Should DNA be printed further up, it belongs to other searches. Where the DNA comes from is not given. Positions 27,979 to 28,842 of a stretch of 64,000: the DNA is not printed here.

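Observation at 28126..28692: P-loop small kinase translationally coupled to nadC at the end of the nadA-nadB-nadC operon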

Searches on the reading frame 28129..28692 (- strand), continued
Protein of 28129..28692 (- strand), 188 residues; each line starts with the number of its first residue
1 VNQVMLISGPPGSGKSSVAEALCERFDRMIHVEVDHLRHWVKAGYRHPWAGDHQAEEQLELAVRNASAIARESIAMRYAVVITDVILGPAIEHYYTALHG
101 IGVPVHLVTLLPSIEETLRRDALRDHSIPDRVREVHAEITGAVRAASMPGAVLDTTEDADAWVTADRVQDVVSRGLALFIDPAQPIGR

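Call 56: find_encoding_contigs(protein=P0464, flank=6000, max_places=2)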
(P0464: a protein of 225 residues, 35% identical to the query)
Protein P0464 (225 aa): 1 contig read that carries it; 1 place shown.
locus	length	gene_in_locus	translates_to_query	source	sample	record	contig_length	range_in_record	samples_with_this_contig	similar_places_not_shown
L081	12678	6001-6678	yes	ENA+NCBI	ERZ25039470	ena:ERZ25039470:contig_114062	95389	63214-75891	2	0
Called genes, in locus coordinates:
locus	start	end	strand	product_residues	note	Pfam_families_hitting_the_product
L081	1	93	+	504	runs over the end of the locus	PF01321:Creatinase_N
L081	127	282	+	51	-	-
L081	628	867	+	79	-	-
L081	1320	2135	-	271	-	PF00528:BPD_transp_1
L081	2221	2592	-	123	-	PF00528:BPD_transp_1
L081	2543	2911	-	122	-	-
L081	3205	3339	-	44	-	-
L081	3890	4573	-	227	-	PF01547:SBP_bac_1, PF13416:SBP_bac_8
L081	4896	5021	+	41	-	-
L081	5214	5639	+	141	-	PF12146:Hydrolase_4 (faint)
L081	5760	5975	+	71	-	-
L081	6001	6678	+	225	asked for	PF13671:AAA_33 (weak)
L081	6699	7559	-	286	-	PF04542:Sigma70_r2, PF04545:Sigma70_r4, PF08281:Sigma70_r4_2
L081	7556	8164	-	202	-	PF02627:CMD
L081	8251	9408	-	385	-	PF00580:UvrD-helicase, PF13361:UvrD_C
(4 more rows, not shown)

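Call 60: find_related_loci(query=A2, collection=metagenome_contigs, flank=6000)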
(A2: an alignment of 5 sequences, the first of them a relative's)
Query A2 (176 aa) in metagenome_contigs; peptide patterns used: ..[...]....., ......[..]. (x = any residue, [..] = any of these).
199 stretches matched a pattern; 24 encode a relative of the query (tblastn E <= 1e-3); 24 distinct loci.
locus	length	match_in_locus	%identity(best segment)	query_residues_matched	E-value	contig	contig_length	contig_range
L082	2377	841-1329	69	1-172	3e-78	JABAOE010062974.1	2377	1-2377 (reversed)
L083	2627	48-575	66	2-174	3e-72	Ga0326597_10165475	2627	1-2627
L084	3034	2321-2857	63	2-176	5e-68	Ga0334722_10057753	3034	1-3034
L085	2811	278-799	61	2-171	3e-67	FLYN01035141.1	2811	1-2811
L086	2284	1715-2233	63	1-175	3e-68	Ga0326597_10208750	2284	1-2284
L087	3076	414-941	63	1-172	5e-67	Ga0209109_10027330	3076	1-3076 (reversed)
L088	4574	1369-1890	61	1-170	1e-65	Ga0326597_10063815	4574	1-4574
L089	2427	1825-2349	60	1-171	4e-66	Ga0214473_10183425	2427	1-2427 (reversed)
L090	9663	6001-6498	63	1-166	1e-64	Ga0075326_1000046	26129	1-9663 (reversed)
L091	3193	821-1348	60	1-172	6e-65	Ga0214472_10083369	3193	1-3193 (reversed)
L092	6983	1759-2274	61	1-174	1e-64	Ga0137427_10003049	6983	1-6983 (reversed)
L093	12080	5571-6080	62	1-166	1e-64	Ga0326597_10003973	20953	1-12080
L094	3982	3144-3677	59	2-175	9e-63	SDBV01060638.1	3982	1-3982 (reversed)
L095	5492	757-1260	63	1-170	1e-59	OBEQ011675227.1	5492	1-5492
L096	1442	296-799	63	1-170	4e-62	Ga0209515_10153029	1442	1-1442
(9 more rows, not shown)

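Call 64: find_encoding_contigs(protein=P0144, flank=6000, max_places=3)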
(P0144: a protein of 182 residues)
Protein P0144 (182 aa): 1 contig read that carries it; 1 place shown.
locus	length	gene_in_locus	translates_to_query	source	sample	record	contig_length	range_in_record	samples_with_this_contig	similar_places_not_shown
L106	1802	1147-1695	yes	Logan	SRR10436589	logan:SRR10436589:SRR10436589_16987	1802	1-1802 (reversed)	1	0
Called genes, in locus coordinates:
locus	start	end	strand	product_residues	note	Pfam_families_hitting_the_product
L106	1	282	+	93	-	?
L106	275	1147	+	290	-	PF02749:QRPTase_N, PF01729:QRPTase_C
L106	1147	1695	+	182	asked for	PF13671:AAA_33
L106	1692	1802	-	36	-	?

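Call 65: find_encoding_contigs(protein=P0127, flank=6000, max_places=3)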
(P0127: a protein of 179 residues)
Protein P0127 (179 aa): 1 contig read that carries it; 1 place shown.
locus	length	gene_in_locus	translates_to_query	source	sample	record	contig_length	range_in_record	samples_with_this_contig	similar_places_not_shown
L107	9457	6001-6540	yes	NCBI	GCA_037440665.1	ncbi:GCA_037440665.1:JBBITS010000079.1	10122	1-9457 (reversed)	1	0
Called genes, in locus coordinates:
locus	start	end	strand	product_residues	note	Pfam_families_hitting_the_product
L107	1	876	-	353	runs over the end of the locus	PF00180:Iso_dh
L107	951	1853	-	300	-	PF13452:FAS1_DH_region (faint), PF01575:MaoC_dehydratas (weak)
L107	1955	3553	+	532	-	PF01590:GAF, PF13185:GAF_2, PF13487:HD_5, PF01966:HD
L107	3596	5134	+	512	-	PF00890:FAD_binding_2, PF01266:DAO (weak), PF03486:HI0933_like (faint), PF07992:Pyr_redox_2 (faint), PF02910:Succ_DH_flav_C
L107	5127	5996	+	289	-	PF02749:QRPTase_N, PF01729:QRPTase_C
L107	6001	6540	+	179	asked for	PF13191:AAA_16 (weak), PF13238:AAA_18 (weak), PF13671:AAA_33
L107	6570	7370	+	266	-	PF00378:ECH_1, PF16113:ECH_2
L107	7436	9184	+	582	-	PF27448:Rph_4th, PF00391:PEP-utilizers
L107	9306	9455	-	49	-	?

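Call 66: find_encoding_contigs(protein=P0147, flank=6000, max_places=4)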
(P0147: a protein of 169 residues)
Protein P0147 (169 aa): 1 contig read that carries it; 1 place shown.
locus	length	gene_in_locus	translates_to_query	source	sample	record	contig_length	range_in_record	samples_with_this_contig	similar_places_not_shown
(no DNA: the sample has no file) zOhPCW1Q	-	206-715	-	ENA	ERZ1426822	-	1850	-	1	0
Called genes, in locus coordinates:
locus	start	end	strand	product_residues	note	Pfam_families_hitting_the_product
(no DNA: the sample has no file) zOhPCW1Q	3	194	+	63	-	?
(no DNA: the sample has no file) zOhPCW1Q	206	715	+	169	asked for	PF06414:Zeta_toxin (weak), PF07931:CPT, PF13238:AAA_18, PF13671:AAA_33 (weak), PF20720:nSTAND3 (weak)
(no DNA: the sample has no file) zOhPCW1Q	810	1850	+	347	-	?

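Call 69: search_solved_structures(query=A1, max_evalue=0.01, show_alignments=0)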
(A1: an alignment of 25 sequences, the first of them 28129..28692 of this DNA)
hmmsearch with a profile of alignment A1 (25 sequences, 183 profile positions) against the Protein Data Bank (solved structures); distinct sequences matched with E-value up to 0.01: 8.
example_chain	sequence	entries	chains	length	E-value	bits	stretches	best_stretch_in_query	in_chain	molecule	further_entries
2bdt_A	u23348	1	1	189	6e-15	58.5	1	1-141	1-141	BH3686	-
1zp6_A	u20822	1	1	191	1.1e-09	41.4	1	3-141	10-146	hypothetical protein Atu3015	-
6c2u_A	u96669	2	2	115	0.00058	22.7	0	3-49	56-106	phosphate-loop protein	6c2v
9d2f_A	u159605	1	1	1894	0.0015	21.3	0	5-59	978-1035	Adenylate kinase 9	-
1y63_A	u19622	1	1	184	0.0016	21.3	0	5-37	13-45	Lmaj004144AAA protein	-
7yq0_A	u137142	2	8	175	0.0028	20.5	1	1-30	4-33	Adenylyl-sulfate kinase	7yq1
3adb_A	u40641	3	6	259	0.003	20.4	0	74-167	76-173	L-seryl-tRNA(Sec) kinase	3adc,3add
3a4l_A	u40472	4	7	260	0.0039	20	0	74-167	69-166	L-seryl-tRNA(Sec) kinase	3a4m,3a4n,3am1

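Call 71: search_protein_families(library=padloc, proteins=[window:28129-28692:-], max_evalue=0.01)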
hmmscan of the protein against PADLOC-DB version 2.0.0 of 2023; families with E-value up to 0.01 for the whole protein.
window:28129-28692:- (188 aa): 6 families
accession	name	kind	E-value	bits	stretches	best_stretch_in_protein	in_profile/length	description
PDLC04232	IetA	-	4.2e-05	21.1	1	5-26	119-140/330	-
PDLC04140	mad8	-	0.0012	16.4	1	2-26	27-51/314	mads_8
PDLC00915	TRIP13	-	0.0015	16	1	4-31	65-92/302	TRIP13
PDLC04231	IetA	-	0.0021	15.9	1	5-26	120-141/262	-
PDLC02196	IetA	-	0.004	14.6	1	2-28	122-148/374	-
PDLC02981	AriAB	-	0.0057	13.4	1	2-41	23-62/694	-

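Call 72: search_dna_similar(query=window:28129-28692:-, collection=plasmids, mode=protein, max_evalue=0.001, max_rows=25)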
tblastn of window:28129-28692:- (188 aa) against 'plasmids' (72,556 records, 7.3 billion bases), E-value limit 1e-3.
Records with a match: 28; places in all: 37; records where one place covers at least 80% of the query: 7.
Best place of each record, by identity: <60% 28.
By first word of the organism name: Streptomyces 8; Prescottella 7; Sinorhizobium 4; Campylobacter 2; Arthrobacter 1; Alkalihalophilus 1; Mycobacterium 1; Subdoligranulum 1; Paracidovorax 1; Candidatus 1; and 1 more.
By predicted mobility (MOB-suite, as given by PLSDB): non-mobilizable 17; conjugative 6; mobilizable 5.
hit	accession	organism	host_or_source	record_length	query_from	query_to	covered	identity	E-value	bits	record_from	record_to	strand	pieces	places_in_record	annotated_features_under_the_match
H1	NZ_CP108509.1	Streptomyces sp. NBC_01237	-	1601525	1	187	99%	29.4%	6e-11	67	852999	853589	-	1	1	none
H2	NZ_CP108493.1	Streptomyces sp. NBC_01243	-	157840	2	182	96%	29.3%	7e-11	67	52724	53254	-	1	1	AAA family ATPase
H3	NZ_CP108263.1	Streptomyces sp. NBC_00053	-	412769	2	182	96%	29.3%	7e-11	67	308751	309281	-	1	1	AAA family ATPase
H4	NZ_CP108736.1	Streptomyces sp. NBC_00984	-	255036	2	182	96%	28.7%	2e-10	66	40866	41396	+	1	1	AAA family ATPase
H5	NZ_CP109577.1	Streptomyces sp. NBC_01369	-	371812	2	182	96%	28.7%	2e-10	66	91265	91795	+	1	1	AAA family ATPase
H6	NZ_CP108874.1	Streptomyces sp. NBC_00826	-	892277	2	182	96%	28.7%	2e-10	66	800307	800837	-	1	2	AAA family ATPase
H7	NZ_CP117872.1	Arthrobacter agilis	cell culture,Middle part of the water ...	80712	4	177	93%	27.9%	2e-5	51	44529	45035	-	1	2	AAA family ATPase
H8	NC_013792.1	Alkalihalophilus pseudofirmus OF4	-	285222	1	139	74%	31.7%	2e-10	66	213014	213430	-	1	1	AAA family ATPase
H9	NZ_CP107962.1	Streptomyces sp. NBC_00376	-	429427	5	128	66%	34.9%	3e-12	71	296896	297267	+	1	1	AAA family ATPase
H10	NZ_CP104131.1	Sinorhizobium sp. K101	Phaseolus vulgaris,cell ...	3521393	2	124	65%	31.5%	5e-7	56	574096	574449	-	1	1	none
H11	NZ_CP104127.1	Sinorhizobium sp. M103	Phaseolus vulgaris,cell ...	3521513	2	124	65%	31.5%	5e-7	56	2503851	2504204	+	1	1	none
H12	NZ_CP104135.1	Sinorhizobium sp. C101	Phaseolus vulgaris,cell ...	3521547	2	124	65%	31.5%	5e-7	56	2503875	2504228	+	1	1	none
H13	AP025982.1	Campylobacter jejuni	Homo sapiens,feces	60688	1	124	66%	31.0%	5e-4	47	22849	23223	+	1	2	hypothetical protein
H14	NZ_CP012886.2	Mycobacterium intracellulare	sputum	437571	1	120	64%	31.2%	3e-8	60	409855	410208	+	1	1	AAA family ATPase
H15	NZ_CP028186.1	Campylobacter jejuni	-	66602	1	120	64%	31.2%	3e-4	48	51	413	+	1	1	AAA family ATPase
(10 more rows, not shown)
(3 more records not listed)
